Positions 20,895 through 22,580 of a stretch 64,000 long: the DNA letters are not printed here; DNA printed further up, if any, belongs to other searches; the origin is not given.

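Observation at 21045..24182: A glutamine-synthetase-family ligase followed by tandem PhyH-type Fe/2OG dioxygenases: a candidate gamma-glutamylation-dependent amine hydroxylation pathway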

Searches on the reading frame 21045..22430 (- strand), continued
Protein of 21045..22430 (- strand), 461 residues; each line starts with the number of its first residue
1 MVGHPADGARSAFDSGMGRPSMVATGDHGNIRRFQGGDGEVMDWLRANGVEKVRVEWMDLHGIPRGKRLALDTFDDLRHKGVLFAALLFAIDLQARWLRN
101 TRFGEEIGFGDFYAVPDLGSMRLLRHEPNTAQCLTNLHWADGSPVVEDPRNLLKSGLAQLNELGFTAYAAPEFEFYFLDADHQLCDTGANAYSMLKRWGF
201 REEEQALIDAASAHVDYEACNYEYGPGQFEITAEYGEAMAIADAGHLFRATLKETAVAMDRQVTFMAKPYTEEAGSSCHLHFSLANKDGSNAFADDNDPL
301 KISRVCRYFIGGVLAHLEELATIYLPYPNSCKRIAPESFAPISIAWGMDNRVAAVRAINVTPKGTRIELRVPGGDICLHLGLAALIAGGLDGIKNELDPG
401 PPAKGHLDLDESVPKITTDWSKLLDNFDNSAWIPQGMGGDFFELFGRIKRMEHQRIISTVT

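Call 21: search_solved_structures(query=window:21045-22367:-, max_evalue=1e-10, show_alignments=3)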
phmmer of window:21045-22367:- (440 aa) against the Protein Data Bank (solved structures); distinct sequences matched with E-value up to 1e-10: 37.
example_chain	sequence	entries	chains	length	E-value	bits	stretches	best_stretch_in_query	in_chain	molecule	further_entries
8ufj_A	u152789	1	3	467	1.7e-46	162.2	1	29-432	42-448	Glutamine synthetase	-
8s59_O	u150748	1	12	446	2.1e-46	161.9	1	89-432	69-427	Glutamine synthetase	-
8tfb_A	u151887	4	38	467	2.1e-46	161.8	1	29-432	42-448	Glutamine synthetase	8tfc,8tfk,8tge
8ool_A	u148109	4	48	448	3.8e-45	157.7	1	19-437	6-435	Glutamine synthetase from Methanothermococcus thermolithotrophicus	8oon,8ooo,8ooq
11zs_A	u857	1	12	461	4.8e-43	150.8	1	81-387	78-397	Glutamine synthetase, catalytic domain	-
8oow_A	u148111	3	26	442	1.3e-40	142.8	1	25-380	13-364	Glutamine synthetase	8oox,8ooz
7tdp_A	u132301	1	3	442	2.9e-40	141.6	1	88-432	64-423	Glutamine synthetase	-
7tfa_B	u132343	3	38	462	3.3e-40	141.5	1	88-432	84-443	Glutamine synthetase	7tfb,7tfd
5dm3_A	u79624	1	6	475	3.7e-39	138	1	27-431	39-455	L-glutamine synthetase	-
8wwu_A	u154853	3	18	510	5e-38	134.3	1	198-436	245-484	Glutamine synthetase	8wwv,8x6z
4lnf_A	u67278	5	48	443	5.5e-38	134.1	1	88-432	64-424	Glutamine synthetase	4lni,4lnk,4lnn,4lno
4s0r_A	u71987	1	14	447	5.6e-38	134.1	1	88-432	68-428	Glutamine synthetase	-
7tfc_A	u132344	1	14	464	6.2e-38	134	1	88-432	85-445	Glutamine synthetase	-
9qur_A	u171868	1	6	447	8.7e-38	133.5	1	21-431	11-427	Glutamate--methylamine ligase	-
7ten_A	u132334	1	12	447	6.9e-37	130.5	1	88-431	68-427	Glutamine synthetase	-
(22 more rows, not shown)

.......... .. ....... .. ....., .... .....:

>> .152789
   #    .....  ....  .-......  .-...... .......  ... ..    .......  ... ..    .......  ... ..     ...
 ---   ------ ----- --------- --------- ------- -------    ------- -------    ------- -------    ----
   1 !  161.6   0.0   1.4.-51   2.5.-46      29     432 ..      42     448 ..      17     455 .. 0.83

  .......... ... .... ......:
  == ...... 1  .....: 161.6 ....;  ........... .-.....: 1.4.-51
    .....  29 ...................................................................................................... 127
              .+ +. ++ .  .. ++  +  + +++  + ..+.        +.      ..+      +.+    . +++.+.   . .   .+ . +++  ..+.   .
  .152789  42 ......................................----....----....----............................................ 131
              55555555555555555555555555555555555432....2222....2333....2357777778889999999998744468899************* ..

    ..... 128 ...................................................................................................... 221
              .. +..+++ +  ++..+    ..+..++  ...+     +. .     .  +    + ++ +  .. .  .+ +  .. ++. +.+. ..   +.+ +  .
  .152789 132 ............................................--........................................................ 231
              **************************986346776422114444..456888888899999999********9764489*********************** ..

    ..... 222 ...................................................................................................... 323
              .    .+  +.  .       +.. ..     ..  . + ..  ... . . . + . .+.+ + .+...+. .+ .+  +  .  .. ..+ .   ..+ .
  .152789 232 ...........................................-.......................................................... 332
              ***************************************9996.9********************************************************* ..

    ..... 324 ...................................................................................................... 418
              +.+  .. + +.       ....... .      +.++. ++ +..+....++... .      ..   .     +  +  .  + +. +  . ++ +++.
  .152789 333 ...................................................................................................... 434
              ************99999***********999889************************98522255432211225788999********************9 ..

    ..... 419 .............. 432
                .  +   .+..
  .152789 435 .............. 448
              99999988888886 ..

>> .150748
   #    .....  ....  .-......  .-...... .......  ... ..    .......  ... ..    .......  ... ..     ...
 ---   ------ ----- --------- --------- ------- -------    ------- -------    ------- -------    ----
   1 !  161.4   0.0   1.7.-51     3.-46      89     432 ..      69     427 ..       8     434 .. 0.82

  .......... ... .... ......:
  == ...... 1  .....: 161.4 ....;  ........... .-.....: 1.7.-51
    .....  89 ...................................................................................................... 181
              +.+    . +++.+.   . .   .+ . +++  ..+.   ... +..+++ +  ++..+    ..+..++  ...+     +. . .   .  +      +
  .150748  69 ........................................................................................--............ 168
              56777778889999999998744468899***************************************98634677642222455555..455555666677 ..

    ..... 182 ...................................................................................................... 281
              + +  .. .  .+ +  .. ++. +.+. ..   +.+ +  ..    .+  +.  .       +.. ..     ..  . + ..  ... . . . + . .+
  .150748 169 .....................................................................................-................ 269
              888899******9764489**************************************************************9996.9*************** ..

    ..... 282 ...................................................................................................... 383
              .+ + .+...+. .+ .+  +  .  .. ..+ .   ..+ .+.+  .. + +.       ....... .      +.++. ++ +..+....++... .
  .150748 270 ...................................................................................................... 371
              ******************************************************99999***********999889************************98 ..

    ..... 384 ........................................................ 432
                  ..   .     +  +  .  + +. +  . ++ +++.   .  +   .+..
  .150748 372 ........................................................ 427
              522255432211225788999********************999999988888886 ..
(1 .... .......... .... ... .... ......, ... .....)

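Call 38: find_encoding_contigs(protein=P0001, flank=10000, max_places=3)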
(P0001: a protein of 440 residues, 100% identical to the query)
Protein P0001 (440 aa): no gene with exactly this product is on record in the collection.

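Call 43: find_related_loci(query=A4, collection=metagenome_contigs, flank=6000)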
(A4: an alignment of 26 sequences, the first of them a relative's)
Query A4 (450 aa) in metagenome_contigs; peptide patterns used: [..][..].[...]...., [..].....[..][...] (x = any residue, [..] = any of these).
600 stretches matched a pattern (row limit reached: there are more); 414 encode a relative of the query (tblastn E <= 1e-3); the best 80 are kept; 80 distinct loci.
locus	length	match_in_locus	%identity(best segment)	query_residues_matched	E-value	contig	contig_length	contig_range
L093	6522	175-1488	52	12-450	9e-150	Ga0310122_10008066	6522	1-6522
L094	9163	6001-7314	51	12-450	1e-140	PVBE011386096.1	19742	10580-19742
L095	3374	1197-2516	50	10-450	2e-144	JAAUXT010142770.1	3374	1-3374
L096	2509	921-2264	48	1-450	6e-146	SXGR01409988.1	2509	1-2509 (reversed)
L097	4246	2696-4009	50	12-450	3e-140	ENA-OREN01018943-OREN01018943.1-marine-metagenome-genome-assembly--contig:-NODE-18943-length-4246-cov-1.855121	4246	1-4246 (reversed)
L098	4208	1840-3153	50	12-450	3e-140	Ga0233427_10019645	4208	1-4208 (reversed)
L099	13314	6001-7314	49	12-450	4e-137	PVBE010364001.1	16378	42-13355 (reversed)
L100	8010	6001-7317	47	11-450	5e-134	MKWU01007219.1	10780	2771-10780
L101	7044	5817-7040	49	11-419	1e-130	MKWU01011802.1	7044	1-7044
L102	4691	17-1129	51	79-450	2e-114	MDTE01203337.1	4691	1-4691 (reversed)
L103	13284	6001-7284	41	11-438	4e-99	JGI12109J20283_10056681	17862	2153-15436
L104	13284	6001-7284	40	5-433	4e-98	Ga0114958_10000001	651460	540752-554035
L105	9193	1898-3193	41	18-450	1e-101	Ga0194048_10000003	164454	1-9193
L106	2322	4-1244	51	22-450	3e-117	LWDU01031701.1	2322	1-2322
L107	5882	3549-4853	33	24-450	7e-65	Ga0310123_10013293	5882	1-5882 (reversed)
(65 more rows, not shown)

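Call 53: search_protein_families(library=ncbifam, proteins=[L002:9396-9920:+, L002:5136-5891:-], max_evalue=0.001)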
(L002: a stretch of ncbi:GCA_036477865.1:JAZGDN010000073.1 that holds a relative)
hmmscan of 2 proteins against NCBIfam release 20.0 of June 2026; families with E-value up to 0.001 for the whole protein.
L002:9396-9920:+ (174 aa): 4 families
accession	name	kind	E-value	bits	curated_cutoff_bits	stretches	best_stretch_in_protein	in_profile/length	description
NF001220.0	PRK00194.1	equivalog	7e-11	42.3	74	1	5-78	4-78/90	ACT domain-containing protein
NF006352.0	PRK08577.1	equivalog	8.7e-07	29.1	140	1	82-135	45-97/136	hypothetical protein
NF008612.0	PRK11589.1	equivalog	1.3e-06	28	267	1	5-137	9-138/189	glycine cleavage system transcriptional repressor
NF004684.0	PRK06027.1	subfamily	0.0007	19.4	223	0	95-131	7-43/286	formyltetrahydrofolate deformylase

L002:5136-5891:- (251 aa): 30 families (the best 25 are shown)
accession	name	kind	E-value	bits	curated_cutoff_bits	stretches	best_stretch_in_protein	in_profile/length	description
NF007741.0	PRK10421.1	equivalog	2.1e-29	102.7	311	1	15-231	8-236/262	transcriptional regulator LldR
NF003011.0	PRK03837.1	subfamily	1.4e-22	80.5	260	1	7-230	6-235/241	transcriptional regulator NanR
NF007001.0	PRK09464.1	equivalog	6.9e-22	78.3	330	1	14-230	10-234/254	pyruvate dehydrogenase complex transcriptional repressor PdhR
NF007442.0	PRK09990.1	equivalog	1.1e-19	70.9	301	1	11-235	7-242/256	transcriptional regulator GlcC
NF052290.2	MocR_like_YczR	exception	4.3e-19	68.6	487.4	1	12-121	17-121/458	MocR-like transcription factor YczR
NF008571.0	PRK11523.1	equivalog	6.5e-17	61.8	396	1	10-226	4-223/258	transcriptional regulator ExuR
NF007588.0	PRK10225.1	equivalog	6.6e-16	58.4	442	1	18-227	13-230/257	Uxu operon transcriptional regulator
NF052282.1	PLP_TF_PdxR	equivalog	1.9e-15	56.9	320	1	16-89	3-74/448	MocR-like pyridoxine biosynthesis transcription factor PdxR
TIGR03338.1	phnR_burk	equivalog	3e-15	56.4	271.5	1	13-226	10-211/212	phosphonate utilization associated transcriptional regulator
TIGR02018.2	his_ut_repres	equivalog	6.8e-14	51.8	220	1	18-88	3-71/226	histidine utilization transcriptional repressor HutC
NF052281.1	rhizopine_MocR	equivalog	3.9e-12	45.6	650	1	12-84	16-88/479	rhizopine catabolism transcriptional regulator MocR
NF052441.1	TransRegRv0792c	equivalog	1.1e-11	44.4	400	1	13-83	15-83/260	Rv0792c family HTH-type transcriptional regulator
TIGR02325.1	C_P_lyase_phnF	equivalog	1.6e-11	44.2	156.8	1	18-76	12-70/238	phosphonate metabolism transcriptional regulator PhnF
NF052286.1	ecto_TF_EhuR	exception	1.9e-10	39.9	480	1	12-147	9-129/458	MocR-like ectoine utilization transcription factor EhuR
NF007292.0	PRK09764.1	equivalog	2.5e-10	40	281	1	12-76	3-67/240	GntR family transcriptional regulator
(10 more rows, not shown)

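Call 64: find_encoding_contigs(protein=P0242, flank=4000, max_places=3)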
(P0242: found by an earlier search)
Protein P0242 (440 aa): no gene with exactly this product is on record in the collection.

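Call 65: find_encoding_contigs(protein=P0244, flank=4000, max_places=3)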
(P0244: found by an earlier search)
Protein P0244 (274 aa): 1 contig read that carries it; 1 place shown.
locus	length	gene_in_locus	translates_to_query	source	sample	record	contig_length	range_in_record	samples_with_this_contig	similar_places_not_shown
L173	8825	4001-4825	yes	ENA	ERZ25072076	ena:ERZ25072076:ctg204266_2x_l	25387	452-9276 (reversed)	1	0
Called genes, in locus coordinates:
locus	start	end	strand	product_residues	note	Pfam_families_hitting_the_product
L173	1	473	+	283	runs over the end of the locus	PF02548:Pantoate_transf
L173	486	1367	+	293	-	PF02569:Pantoate_ligase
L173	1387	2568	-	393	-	PF00465:Fe-ADH, PF13685:Fe-ADH_2 (weak), PF25137:ADH_Fe_C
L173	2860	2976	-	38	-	-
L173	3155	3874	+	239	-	PF02586:SRAP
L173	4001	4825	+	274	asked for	PF05721:PhyH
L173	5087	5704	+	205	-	PF05721:PhyH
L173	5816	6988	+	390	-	PF00120:Gln-synt_C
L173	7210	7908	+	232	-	PF13505:OMP_b-brl, PF01617:Surface_Ag_2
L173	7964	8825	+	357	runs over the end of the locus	PF00226:DnaJ, PF01556:DnaJ_C, PF00684:DnaJ_CXXCXGXG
